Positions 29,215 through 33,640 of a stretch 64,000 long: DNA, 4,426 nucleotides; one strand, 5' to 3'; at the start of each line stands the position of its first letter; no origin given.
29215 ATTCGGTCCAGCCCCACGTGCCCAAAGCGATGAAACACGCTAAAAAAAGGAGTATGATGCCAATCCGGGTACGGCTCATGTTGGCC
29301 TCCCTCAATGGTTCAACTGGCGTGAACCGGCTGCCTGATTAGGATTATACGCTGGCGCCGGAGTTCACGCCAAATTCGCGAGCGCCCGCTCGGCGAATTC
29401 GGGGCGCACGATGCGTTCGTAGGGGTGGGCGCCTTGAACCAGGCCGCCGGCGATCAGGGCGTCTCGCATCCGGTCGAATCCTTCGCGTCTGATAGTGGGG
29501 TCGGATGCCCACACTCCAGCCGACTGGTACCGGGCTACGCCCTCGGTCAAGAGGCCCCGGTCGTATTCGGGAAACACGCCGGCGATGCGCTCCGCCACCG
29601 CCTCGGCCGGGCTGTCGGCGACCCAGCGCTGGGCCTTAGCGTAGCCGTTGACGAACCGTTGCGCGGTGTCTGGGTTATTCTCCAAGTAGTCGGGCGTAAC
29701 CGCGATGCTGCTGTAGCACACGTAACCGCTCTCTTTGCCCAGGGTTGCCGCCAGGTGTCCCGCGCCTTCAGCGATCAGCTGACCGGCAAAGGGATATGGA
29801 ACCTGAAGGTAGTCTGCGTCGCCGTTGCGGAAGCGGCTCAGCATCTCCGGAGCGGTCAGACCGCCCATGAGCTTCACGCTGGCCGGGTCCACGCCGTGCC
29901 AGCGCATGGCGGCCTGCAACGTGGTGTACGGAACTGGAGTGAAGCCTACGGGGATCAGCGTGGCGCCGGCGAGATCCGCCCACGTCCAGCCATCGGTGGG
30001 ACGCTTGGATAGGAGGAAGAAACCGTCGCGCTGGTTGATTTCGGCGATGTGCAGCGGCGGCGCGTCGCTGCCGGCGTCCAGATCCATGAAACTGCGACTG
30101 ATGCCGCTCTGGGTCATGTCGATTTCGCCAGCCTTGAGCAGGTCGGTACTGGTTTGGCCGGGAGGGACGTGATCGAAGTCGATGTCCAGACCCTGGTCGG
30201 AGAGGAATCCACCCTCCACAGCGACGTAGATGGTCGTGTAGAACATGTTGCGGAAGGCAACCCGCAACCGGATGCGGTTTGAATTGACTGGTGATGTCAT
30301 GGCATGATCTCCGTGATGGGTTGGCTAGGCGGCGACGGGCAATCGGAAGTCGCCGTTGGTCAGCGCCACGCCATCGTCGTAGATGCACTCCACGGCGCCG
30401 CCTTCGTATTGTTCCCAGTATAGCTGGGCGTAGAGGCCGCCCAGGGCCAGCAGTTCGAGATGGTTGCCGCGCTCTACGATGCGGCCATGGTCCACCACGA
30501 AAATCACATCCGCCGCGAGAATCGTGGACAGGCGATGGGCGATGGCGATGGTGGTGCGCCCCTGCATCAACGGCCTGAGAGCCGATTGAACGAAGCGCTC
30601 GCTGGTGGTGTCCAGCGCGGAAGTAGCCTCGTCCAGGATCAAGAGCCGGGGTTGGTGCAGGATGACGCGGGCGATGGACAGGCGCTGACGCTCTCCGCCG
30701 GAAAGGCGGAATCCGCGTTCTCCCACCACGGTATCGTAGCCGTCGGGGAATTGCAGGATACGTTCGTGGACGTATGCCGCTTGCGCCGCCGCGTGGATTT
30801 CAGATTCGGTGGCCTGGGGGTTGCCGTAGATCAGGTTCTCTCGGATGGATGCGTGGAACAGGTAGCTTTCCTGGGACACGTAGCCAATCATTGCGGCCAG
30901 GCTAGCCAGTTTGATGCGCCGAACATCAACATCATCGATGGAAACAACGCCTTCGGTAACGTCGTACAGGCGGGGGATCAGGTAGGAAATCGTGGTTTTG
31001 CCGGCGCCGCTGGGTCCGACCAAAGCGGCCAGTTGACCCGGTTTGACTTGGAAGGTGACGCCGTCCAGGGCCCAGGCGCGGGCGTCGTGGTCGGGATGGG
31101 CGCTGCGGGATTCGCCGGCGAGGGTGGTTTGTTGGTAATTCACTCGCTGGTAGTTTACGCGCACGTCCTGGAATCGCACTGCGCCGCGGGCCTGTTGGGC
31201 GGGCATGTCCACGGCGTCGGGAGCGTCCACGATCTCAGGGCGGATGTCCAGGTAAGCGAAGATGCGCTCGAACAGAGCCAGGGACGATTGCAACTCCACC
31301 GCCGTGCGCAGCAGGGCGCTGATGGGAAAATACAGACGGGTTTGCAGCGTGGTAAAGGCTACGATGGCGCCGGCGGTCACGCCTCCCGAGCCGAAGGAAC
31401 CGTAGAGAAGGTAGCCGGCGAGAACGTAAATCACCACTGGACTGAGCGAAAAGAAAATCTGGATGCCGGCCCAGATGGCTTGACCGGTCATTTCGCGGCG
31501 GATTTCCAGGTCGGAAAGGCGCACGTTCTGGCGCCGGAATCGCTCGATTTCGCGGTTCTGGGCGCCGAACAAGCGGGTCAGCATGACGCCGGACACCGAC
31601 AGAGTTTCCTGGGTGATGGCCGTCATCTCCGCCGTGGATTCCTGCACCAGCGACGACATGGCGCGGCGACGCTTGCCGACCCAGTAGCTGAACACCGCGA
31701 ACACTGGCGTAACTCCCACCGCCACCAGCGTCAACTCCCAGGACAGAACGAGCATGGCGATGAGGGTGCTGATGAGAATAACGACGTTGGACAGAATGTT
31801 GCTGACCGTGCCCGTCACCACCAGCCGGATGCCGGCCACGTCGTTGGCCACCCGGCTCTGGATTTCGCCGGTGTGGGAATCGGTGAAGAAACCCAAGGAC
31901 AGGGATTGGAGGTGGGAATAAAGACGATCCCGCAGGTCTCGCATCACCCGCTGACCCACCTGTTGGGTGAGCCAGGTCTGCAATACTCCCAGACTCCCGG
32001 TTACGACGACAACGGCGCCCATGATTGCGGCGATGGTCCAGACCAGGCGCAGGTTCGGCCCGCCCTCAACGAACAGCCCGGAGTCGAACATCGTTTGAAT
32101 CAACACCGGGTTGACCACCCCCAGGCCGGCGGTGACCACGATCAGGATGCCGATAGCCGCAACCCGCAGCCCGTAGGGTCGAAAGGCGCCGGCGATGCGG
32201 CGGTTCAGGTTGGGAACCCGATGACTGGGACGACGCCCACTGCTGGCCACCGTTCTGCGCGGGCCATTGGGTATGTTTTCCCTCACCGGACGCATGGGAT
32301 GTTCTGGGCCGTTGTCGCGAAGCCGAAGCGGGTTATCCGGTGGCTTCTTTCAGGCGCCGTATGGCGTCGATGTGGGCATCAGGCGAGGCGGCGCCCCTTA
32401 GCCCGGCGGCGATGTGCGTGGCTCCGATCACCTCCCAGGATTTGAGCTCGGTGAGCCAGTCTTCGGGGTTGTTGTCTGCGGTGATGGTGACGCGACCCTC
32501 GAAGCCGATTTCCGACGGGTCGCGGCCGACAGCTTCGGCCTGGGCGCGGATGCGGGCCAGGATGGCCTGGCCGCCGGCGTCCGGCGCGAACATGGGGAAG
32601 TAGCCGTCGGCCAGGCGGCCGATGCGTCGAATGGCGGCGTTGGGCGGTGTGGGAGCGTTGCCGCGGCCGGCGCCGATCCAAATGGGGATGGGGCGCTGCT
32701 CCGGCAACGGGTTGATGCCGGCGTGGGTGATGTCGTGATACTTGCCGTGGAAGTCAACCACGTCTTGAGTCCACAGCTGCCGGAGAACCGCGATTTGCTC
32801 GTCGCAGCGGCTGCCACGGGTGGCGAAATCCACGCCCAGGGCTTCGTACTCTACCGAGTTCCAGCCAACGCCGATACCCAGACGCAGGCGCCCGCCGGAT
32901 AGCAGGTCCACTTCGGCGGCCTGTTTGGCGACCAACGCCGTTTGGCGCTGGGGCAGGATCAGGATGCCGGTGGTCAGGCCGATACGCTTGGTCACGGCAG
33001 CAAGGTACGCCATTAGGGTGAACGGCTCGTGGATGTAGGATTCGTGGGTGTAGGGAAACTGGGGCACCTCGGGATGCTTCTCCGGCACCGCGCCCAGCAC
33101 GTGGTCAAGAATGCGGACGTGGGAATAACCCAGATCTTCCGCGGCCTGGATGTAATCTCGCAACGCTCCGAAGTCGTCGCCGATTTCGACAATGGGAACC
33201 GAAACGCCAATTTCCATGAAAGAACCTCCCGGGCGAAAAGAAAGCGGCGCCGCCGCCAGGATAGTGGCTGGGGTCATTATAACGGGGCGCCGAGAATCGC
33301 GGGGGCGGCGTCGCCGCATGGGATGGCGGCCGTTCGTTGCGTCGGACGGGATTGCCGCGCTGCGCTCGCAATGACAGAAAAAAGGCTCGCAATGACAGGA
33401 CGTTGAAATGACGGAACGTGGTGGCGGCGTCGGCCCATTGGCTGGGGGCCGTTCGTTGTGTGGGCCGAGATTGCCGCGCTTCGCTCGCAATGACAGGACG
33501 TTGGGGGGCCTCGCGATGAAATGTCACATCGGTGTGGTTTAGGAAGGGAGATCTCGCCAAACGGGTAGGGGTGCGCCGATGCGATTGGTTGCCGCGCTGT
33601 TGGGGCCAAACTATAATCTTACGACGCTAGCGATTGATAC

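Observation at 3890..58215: One modular hairpin-repeat family fills eight intergenic regions (~5 kb, ~8% of the window)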

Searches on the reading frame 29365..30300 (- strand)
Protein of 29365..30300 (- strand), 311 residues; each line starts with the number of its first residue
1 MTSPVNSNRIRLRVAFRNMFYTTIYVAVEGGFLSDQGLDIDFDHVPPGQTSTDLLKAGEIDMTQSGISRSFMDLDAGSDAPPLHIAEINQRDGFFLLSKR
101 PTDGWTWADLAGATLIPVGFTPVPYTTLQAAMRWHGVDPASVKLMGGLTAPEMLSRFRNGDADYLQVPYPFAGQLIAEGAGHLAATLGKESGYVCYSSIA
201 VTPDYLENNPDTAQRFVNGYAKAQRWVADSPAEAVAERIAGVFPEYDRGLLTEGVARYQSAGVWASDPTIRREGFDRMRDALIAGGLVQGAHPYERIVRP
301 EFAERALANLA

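Call 93: search_protein_families(library=pfam, proteins=[window:29365-30300:-], max_evalue=0.00001)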
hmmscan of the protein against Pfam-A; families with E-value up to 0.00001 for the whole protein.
window:29365-30300:- (311 aa): 2 families
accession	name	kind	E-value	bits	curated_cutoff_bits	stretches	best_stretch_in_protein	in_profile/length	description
PF09084.16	NMT1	-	1.5e-17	64.7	20.5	1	21-234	4-216/216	NMT1/THI5 like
PF13379.11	NMT1_2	-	3.4e-13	50.4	24.7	1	21-233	18-244/252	NMT1-like family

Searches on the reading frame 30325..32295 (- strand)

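Call 93: search_protein_families(library=pfam, proteins=[window:30325-32295:-], max_evalue=0.00001)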
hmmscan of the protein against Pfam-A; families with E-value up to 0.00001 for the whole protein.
window:30325-32295:- (656 aa): 2 families
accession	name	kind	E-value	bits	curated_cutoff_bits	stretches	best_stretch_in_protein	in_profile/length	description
PF00664.28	ABC_membrane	-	2.1e-39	136.3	28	1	47-321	3-270/274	ABC transporter transmembrane region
PF00005.33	ABC_tran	-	1e-30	107.6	25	1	410-559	1-137/137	ABC transporter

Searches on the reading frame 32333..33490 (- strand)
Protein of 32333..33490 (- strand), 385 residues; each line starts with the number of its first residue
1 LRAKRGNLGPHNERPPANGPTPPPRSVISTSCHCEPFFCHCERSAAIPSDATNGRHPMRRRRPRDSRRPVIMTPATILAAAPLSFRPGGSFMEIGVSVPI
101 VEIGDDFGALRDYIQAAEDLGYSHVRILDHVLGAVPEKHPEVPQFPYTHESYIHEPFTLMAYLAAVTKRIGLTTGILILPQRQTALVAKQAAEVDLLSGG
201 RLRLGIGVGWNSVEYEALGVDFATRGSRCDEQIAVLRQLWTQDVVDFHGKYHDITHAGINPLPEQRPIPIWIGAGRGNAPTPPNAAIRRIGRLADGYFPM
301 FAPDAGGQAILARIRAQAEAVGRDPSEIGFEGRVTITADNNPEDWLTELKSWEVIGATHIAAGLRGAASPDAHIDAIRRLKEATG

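Call 17: search_protein_families(library=pfam, proteins=[window:32333-33490:-])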
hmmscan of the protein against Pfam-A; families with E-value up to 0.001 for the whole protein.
window:32333-33490:- (385 aa): 1 family
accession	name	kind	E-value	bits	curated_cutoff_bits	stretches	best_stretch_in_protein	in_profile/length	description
PF00296.26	Bac_luciferase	-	1.1e-54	186.3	27.9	1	94-352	9-244/314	Luciferase-like monooxygenase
